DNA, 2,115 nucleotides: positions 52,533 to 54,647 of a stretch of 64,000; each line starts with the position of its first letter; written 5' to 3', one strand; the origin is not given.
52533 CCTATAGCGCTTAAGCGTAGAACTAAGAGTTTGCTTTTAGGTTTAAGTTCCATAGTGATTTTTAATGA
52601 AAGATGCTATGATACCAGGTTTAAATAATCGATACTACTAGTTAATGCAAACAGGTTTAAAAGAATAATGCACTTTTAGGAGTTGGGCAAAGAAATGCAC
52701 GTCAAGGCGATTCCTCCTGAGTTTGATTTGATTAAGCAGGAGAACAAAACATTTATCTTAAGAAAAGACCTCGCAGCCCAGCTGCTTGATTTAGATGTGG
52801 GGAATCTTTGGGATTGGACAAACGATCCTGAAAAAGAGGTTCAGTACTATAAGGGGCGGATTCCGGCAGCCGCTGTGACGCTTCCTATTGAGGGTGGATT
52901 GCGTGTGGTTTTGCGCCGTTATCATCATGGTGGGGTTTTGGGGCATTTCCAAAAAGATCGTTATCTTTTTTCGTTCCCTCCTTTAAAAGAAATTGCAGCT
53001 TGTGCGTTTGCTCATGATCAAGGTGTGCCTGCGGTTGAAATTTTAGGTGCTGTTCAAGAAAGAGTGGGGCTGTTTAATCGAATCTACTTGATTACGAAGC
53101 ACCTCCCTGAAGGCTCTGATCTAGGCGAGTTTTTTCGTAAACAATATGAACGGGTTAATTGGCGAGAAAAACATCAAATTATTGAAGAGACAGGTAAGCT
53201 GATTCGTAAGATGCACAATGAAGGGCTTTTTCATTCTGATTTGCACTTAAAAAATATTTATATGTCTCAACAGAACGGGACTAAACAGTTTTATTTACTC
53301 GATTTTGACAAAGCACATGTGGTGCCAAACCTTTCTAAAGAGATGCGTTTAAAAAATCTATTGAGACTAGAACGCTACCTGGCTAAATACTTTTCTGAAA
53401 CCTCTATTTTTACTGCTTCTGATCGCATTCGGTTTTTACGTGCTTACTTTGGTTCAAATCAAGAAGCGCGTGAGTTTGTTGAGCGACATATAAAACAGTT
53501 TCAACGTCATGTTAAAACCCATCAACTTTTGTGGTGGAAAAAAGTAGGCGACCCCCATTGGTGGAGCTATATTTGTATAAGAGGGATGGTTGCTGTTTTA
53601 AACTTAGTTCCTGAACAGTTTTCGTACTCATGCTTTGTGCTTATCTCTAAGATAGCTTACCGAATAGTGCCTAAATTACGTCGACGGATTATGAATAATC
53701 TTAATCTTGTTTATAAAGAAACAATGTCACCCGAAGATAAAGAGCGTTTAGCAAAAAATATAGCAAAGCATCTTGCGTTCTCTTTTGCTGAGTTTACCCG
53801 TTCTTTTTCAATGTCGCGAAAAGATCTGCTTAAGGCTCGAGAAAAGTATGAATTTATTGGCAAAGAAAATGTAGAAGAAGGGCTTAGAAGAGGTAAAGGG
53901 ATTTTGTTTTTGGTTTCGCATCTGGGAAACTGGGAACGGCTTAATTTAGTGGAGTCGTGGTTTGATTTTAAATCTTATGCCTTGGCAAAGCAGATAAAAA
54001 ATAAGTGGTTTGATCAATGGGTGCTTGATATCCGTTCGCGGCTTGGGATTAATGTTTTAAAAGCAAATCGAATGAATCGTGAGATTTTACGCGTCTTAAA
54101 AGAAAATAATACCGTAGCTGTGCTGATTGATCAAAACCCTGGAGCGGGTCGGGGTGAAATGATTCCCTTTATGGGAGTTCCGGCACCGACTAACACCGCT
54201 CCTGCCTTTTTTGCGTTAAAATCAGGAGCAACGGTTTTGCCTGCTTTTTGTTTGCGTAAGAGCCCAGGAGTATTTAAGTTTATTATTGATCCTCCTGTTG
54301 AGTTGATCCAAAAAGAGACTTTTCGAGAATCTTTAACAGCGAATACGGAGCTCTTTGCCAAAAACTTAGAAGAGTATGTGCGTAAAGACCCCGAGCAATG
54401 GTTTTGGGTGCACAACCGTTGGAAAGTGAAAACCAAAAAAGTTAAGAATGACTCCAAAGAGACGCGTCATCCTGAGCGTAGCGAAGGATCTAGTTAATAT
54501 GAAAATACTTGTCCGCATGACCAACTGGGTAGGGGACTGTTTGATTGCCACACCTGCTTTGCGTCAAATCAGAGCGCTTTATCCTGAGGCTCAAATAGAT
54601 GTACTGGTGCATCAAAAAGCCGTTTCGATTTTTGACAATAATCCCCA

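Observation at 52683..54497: Single polypeptide combining a Kdo-kinase-type domain and an LpxL-type late acyltransferase domain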

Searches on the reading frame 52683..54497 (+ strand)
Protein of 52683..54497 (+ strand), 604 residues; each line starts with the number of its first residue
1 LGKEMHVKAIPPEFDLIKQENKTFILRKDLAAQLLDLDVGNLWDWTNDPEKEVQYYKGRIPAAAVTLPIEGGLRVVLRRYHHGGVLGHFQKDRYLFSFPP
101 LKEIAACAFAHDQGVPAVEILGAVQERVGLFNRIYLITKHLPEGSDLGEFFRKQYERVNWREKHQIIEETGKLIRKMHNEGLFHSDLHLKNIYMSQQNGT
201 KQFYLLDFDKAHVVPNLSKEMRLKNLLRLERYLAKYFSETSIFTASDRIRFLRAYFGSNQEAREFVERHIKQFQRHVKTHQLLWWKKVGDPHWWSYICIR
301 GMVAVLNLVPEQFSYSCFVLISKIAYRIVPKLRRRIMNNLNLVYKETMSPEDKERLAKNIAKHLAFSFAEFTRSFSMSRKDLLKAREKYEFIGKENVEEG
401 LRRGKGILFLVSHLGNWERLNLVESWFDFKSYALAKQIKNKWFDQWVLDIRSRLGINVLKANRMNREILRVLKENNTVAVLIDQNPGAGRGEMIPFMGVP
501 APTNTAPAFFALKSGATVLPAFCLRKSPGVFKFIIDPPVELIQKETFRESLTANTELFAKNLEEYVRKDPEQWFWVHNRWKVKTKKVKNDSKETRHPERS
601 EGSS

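Call 3: search_protein_families(library=pfam, proteins=[window:52683-54497:+], max_evalue=0.01)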
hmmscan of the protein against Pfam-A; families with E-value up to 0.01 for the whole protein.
window:52683-54497:+ (604 aa): 5 families
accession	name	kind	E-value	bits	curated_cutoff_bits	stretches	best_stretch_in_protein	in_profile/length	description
PF03279.18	Lip_A_acyltrans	-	9.5e-45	153.5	22.3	1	294-581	14-294/295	Bacterial lipid A biosynthesis acyltransferase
PF06293.20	Kdo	-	1.1e-27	97.3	21.3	1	74-255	29-207/207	Lipopolysaccharide kinase (Kdo/WaaP) family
PF00069.31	Pkinase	-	3.2e-05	23.9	31.7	1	131-223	70-154/263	Protein kinase domain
PF07714.23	PK_Tyr_Ser-Thr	-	0.0024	17.7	23.1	1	132-199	74-140/258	Protein tyrosine and serine/threonine kinase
PF06628.17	Catalase-rel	-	0.0088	16.6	30.1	0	343-365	14-35/65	Catalase-related immune-responsive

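Call 4: search_protein_families(library=ncbifam, proteins=[window:52683-54497:+], max_evalue=0.01)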
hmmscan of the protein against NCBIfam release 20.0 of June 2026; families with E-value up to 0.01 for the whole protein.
window:52683-54497:+ (604 aa): 27 families (the best 25 are shown)
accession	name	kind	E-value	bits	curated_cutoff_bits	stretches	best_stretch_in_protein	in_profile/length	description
NF006270.0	PRK08419.1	equivalog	2.1e-46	158.6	248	1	303-586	14-294/298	lipid A biosynthesis lauroyl acyltransferase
NF006487.0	PRK08905.1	equivalog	6.8e-30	104.1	281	1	319-593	23-286/290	lysophospholipid acyltransferase family protein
NF005120.0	PRK06553.1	equivalog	4e-29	101.9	273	1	294-581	22-307/308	lipid A biosynthesis lauroyl acyltransferase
NF002475.0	PRK01723.1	equivalog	3.7e-26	91.6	142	1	49-252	36-232/241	3-deoxy-D-manno-octulosonic acid kinase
TIGR02207.1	lipid_A_htrB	subfamily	5.9e-26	91.5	297.8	1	290-585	9-296/303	LpxL/LpxP family Kdo(2)-lipid IV(A) lauroyl/palmitoleoyl acyltransferase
NF006438.0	PRK08734.1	equivalog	8.4e-25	87.4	363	1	334-586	45-291/305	lauroyl acyltransferase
NF005919.0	PRK07920.1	equivalog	1.3e-24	86.8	209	1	305-592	21-305/311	phosphatidylinositol mannoside acyltransferase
NF005399.0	PRK06946.1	subfamily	7.9e-23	81.1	343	1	301-584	12-287/294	lipid A biosynthesis lauroyl acyltransferase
NF005150.0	PRK06628.1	equivalog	8.7e-22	77.9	350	1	354-581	68-289/290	lipid A biosynthesis lauroyl acyltransferase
NF004191.0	PRK05646.1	equivalog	2.4e-21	76.2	491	1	290-584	12-299/310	lipid A biosynthesis lauroyl acyltransferase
NF004569.0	PRK05906.1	equivalog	2.4e-21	76.1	439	1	296-586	18-318/454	lipid A biosynthesis lauroyl acyltransferase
NF006507.0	PRK08943.1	subfamily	2.3e-20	72.9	337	1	284-586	15-310/322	lipid A biosynthesis (KDO)2-(lauroyl)-lipid IVA acyltransferase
TIGR02208.1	lipid_A_msbB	equivalog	5.5e-20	71.8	336.05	1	290-579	11-293/305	lauroyl-Kdo(2)-lipid IV(A) myristoyltransferase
NF005340.0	PRK06860.1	subfamily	1.3e-18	67.2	398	1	290-588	15-305/309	lipid A biosynthesis lauroyl acyltransferase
NF006437.0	PRK08733.1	equivalog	2.2e-18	66.4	540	1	292-583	18-297/306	LpxL/LpxP family Kdo(2)-lipid IV(A) lauroyl/palmitoleoyl acyltransferase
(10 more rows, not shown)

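Call 5: find_homologous_proteins(query=window:52683-54497:+, max_evalue=0.00001)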
Query window:52683-54497:+ (604 aa): 8 proteins with E <= 0.00001 among 8000 candidates.
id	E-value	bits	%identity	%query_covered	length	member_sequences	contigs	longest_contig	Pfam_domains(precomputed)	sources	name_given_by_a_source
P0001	0.0e+0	1387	100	99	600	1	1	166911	PF06293.21,PF03279.19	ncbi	-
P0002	9.1e-244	828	61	96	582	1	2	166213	PF06293.21,PF03279.19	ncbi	-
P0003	1.4e-243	828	61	96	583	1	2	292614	PF06293.21,PF03279.19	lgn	-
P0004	2.3e-200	685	52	97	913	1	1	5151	PF06293.21,PF03279.19,PF01075.24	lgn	-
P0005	2.1e-38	150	32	48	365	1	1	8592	PF03279.19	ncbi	-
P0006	7.4e-25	105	31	40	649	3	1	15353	PF06258.18,PF03279.19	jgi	-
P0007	1.7e-6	45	25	38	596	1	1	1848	PF06293.21,PF00069.32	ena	-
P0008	2.0e-6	45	27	24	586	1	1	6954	PF06293.21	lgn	-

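Call 6: find_related_loci(query=window:52683-54497:+, collection=genome_contigs, flank=8000)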
Query window:52683-54497:+ (604 aa) in genome_contigs; peptide patterns used: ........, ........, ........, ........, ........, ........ (x = any residue, [..] = any of these).
28 stretches matched a pattern; 5 encode a relative of the query (tblastn E <= 1e-3); 5 distinct loci.
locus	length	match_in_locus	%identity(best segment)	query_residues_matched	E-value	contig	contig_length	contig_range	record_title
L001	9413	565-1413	32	296-583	1e-40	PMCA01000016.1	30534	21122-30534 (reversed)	MAG: Elusimicrobia bacterium isolate fen_1175 73.20120700_E3M.237_contig_298243, whole genome shotgun sequence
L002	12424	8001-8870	30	298-592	4e-37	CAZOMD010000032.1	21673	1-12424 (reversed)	MAG TPA_asm: uncultured Planctomycetia bacterium isolate binchicken_co232_106 genome assembly, contig: NODE_4564_length_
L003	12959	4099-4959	28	292-583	2e-34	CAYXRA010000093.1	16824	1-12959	MAG TPA_asm: uncultured Calditrichaceae bacterium isolate SRP141376_co2_326 genome assembly, contig: NODE_6918_length_16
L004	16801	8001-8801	29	322-597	3e-24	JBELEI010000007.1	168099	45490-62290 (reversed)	MAG: Cognatiyoonia sp. isolate REMEI058_ass_metaspades_bin.1 NODE_67_length_168099_cov_22.228809, whole genome shotgun s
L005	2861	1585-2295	27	337-581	4e-22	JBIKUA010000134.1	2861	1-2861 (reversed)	MAG: Candidatus Deianiraeaceae bacterium isolate ME2015-08-05_3300042468_group6_bin39 Rohwer_bin1976_scaffold_48364_c1,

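Call 7: list_cluster_members(proteins=[P0001, P0002, P0003, P0004])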
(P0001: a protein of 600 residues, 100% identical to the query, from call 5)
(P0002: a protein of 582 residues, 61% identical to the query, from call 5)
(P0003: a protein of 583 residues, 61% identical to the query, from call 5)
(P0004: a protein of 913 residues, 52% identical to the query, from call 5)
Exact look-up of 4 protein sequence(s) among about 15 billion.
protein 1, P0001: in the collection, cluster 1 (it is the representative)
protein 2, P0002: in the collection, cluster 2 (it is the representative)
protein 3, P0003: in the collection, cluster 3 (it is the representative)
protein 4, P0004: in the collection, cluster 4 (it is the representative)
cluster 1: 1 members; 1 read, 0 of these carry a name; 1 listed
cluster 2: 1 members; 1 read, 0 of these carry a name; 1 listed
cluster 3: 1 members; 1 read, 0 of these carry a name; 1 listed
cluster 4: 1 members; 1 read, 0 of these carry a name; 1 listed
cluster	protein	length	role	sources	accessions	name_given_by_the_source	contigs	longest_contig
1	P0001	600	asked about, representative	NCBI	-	-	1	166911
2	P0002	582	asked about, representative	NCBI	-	-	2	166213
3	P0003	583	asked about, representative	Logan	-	-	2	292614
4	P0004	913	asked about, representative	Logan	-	-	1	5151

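Call 8: find_encoding_contigs(protein=P0002, flank=8000, max_places=3)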
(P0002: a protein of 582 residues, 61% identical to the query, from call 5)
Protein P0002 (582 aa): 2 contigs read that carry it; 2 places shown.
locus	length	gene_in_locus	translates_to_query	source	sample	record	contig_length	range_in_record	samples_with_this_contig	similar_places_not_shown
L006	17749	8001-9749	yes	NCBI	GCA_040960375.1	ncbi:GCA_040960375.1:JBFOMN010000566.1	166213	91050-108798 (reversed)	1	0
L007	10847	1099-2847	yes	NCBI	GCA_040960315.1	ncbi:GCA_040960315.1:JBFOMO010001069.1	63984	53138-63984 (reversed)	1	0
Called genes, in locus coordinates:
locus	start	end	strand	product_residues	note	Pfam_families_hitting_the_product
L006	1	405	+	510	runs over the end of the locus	PF04069:OpuAC, PF00528:BPD_transp_1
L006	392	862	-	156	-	PF00160:Pro_isomerase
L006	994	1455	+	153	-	PF01878:EVE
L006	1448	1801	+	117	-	PF00462:Glutaredoxin (weak), PF03960:ArsC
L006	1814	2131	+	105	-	PF00581:Rhodanese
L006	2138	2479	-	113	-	-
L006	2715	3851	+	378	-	PF00072:Response_reg, PF02518:HATPase_c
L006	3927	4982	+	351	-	PF03706:LPG_synthase_TM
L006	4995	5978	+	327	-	PF00535:Glycos_transf_2, PF10111:Glyco_tranf_2_2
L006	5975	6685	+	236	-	PF00535:Glycos_transf_2, PF13641:Glyco_tranf_2_3 (weak)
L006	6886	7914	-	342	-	PF01075:Glyco_transf_9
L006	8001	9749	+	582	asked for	PF06293:Kdo, PF03279:Lip_A_acyltrans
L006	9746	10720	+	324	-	PF01075:Glyco_transf_9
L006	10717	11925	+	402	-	PF13439:Glyco_transf_4, PF00534:Glycos_transf_1, PF13692:Glyco_trans_1_4, PF13524:Glyco_trans_1_2 (weak)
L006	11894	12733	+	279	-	PF06293:Kdo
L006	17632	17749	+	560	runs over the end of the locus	PF06293:Kdo, PF00069:Pkinase (faint), PF06293:Kdo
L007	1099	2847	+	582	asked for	PF06293:Kdo, PF03279:Lip_A_acyltrans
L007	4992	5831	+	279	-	PF06293:Kdo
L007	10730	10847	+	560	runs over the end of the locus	PF06293:Kdo, PF00069:Pkinase (faint), PF06293:Kdo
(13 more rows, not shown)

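Call 9: find_encoding_contigs(protein=P0004, flank=8000, max_places=3)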
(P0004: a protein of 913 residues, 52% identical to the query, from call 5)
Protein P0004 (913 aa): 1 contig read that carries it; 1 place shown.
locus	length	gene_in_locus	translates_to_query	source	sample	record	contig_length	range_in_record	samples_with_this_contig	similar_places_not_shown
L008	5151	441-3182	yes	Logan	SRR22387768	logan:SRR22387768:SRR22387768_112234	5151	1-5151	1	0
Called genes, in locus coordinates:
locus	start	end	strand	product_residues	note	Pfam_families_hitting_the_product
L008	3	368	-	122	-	?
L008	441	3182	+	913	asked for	PF06293:Kdo, PF03279:Lip_A_acyltrans, PF01075:Glyco_transf_9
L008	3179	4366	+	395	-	PF13439:Glyco_transf_4, PF13524:Glyco_trans_1_2 (faint), PF13579:Glyco_trans_4_4, PF00534:Glycos_transf_1, PF13692:Glyco_trans_1_4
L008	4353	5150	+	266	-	?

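Call 10: find_encoding_contigs(protein=P0001, flank=8000, max_places=3)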
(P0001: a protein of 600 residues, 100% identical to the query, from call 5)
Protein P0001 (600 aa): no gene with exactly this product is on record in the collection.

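Call 13: search_solved_structures(query=window:52683-54497:+, max_evalue=0.01, show_alignments=3)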
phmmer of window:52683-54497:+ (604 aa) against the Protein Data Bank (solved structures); distinct sequences matched with E-value up to 0.01: 11.
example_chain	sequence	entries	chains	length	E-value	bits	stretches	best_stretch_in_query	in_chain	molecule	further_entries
5kn7_B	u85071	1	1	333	5.6e-19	71.1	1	331-583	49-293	Lipid A biosynthesis lauroyl acyltransferase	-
5knk_B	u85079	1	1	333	3.7e-18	68.4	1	331-583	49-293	Lipid A biosynthesis lauroyl acyltransferase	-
5f2t_A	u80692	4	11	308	4.3e-08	35.1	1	366-581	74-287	Phosphatidylinositol mannoside acyltransferase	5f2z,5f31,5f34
7ojt_A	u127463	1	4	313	4.5e-08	35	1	366-581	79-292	Phosphatidylinositol mannoside acyltransferase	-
5oce_A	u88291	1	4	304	5.1e-08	34.9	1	366-581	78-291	Phosphatidylinositol mannoside acyltransferase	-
6dfl_A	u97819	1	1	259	4.7e-05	25.1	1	42-257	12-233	Lipopolysaccharide core heptose(I) kinase RfaP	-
8k20_B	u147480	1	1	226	0.0016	20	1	164-259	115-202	non-specific serine/threonine protein kinase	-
8wf4_A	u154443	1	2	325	0.0088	17.6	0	133-209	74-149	Ribosomal protein S6 kinase alpha-1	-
2wnt_A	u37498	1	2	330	0.009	17.5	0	133-209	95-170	RIBOSOMAL PROTEIN S6 KINASE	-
4nif_A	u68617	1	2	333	0.0092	17.5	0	133-209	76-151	Ribosomal protein S6 kinase alpha-1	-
3rny_A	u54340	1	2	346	0.0098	17.4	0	133-209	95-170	Ribosomal protein S6 kinase alpha-1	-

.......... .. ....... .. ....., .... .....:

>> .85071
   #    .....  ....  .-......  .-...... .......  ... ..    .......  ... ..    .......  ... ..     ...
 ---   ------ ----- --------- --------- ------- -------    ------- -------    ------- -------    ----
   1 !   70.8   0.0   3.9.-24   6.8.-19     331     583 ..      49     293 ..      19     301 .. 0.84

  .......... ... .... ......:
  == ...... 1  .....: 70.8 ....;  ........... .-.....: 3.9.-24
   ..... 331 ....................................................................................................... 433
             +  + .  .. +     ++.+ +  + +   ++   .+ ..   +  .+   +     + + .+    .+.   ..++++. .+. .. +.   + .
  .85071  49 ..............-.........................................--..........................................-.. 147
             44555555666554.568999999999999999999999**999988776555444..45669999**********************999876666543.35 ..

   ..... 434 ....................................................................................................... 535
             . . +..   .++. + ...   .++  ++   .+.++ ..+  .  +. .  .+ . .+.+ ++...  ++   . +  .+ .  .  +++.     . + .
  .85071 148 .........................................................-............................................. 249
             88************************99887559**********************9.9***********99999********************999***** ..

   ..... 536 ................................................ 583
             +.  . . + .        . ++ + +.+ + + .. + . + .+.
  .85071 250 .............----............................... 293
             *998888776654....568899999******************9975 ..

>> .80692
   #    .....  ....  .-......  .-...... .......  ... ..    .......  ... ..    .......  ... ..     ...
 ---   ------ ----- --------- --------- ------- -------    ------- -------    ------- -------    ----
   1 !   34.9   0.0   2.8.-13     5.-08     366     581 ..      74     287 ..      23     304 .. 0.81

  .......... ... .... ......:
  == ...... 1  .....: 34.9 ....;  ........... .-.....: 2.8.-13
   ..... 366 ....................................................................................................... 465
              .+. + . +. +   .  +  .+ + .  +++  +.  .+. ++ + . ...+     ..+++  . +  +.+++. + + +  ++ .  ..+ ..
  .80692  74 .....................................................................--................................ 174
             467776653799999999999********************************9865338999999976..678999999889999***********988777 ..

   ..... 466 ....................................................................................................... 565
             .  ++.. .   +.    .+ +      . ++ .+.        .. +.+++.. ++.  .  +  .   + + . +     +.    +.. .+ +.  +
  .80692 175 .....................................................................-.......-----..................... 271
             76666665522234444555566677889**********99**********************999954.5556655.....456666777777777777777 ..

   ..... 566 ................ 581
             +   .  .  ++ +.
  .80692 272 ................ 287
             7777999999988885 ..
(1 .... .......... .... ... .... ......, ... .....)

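Call 30: search_protein_representatives(protein=window:52683-54497:+)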
Query: 604 residues. Proteins with E-value up to 0.001 (for the whole library): 18735; up to 1e-10: 9076; up to 1e-30: 371. The best 150 are listed.
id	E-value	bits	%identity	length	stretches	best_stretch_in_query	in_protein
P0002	2.9e-244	828.3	60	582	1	5-583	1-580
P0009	3.2e-74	266.8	29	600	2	291-581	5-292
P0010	4.6e-52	193.6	26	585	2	327-587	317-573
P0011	1.4e-49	185.4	30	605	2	278-583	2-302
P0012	5.0e-47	177.0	34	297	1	295-586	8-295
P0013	8.1e-47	176.3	35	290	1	295-582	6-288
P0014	1.2e-45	172.4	35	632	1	296-582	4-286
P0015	2.2e-45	171.5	34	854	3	56-285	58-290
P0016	3.6e-45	170.8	33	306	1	292-591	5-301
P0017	2.3e-44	168.2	27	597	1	73-585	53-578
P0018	2.3e-44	168.1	24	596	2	304-581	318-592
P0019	4.5e-44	167.2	32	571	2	63-259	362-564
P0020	6.1e-44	166.8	30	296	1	295-586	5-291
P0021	7.7e-44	166.4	32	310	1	295-582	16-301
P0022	1.3e-42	162.4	32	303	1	293-585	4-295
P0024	4.0e-42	160.8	26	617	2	320-585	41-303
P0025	4.4e-42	160.6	24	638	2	282-583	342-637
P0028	1.2e-41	159.2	28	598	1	71-586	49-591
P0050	1.6e-38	148.8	32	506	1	304-583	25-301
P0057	8.3e-38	146.5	32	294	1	10-284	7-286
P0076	7.1e-37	143.4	27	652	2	298-582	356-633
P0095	7.8e-36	140.0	33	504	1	321-584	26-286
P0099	1.3e-35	139.2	31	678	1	304-583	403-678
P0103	1.7e-35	138.9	32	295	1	9-282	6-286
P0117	3.6e-35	137.8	32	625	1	317-584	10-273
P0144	2.0e-34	135.4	29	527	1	304-584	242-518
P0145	2.0e-34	135.4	28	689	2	296-582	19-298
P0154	3.2e-34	134.6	25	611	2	300-583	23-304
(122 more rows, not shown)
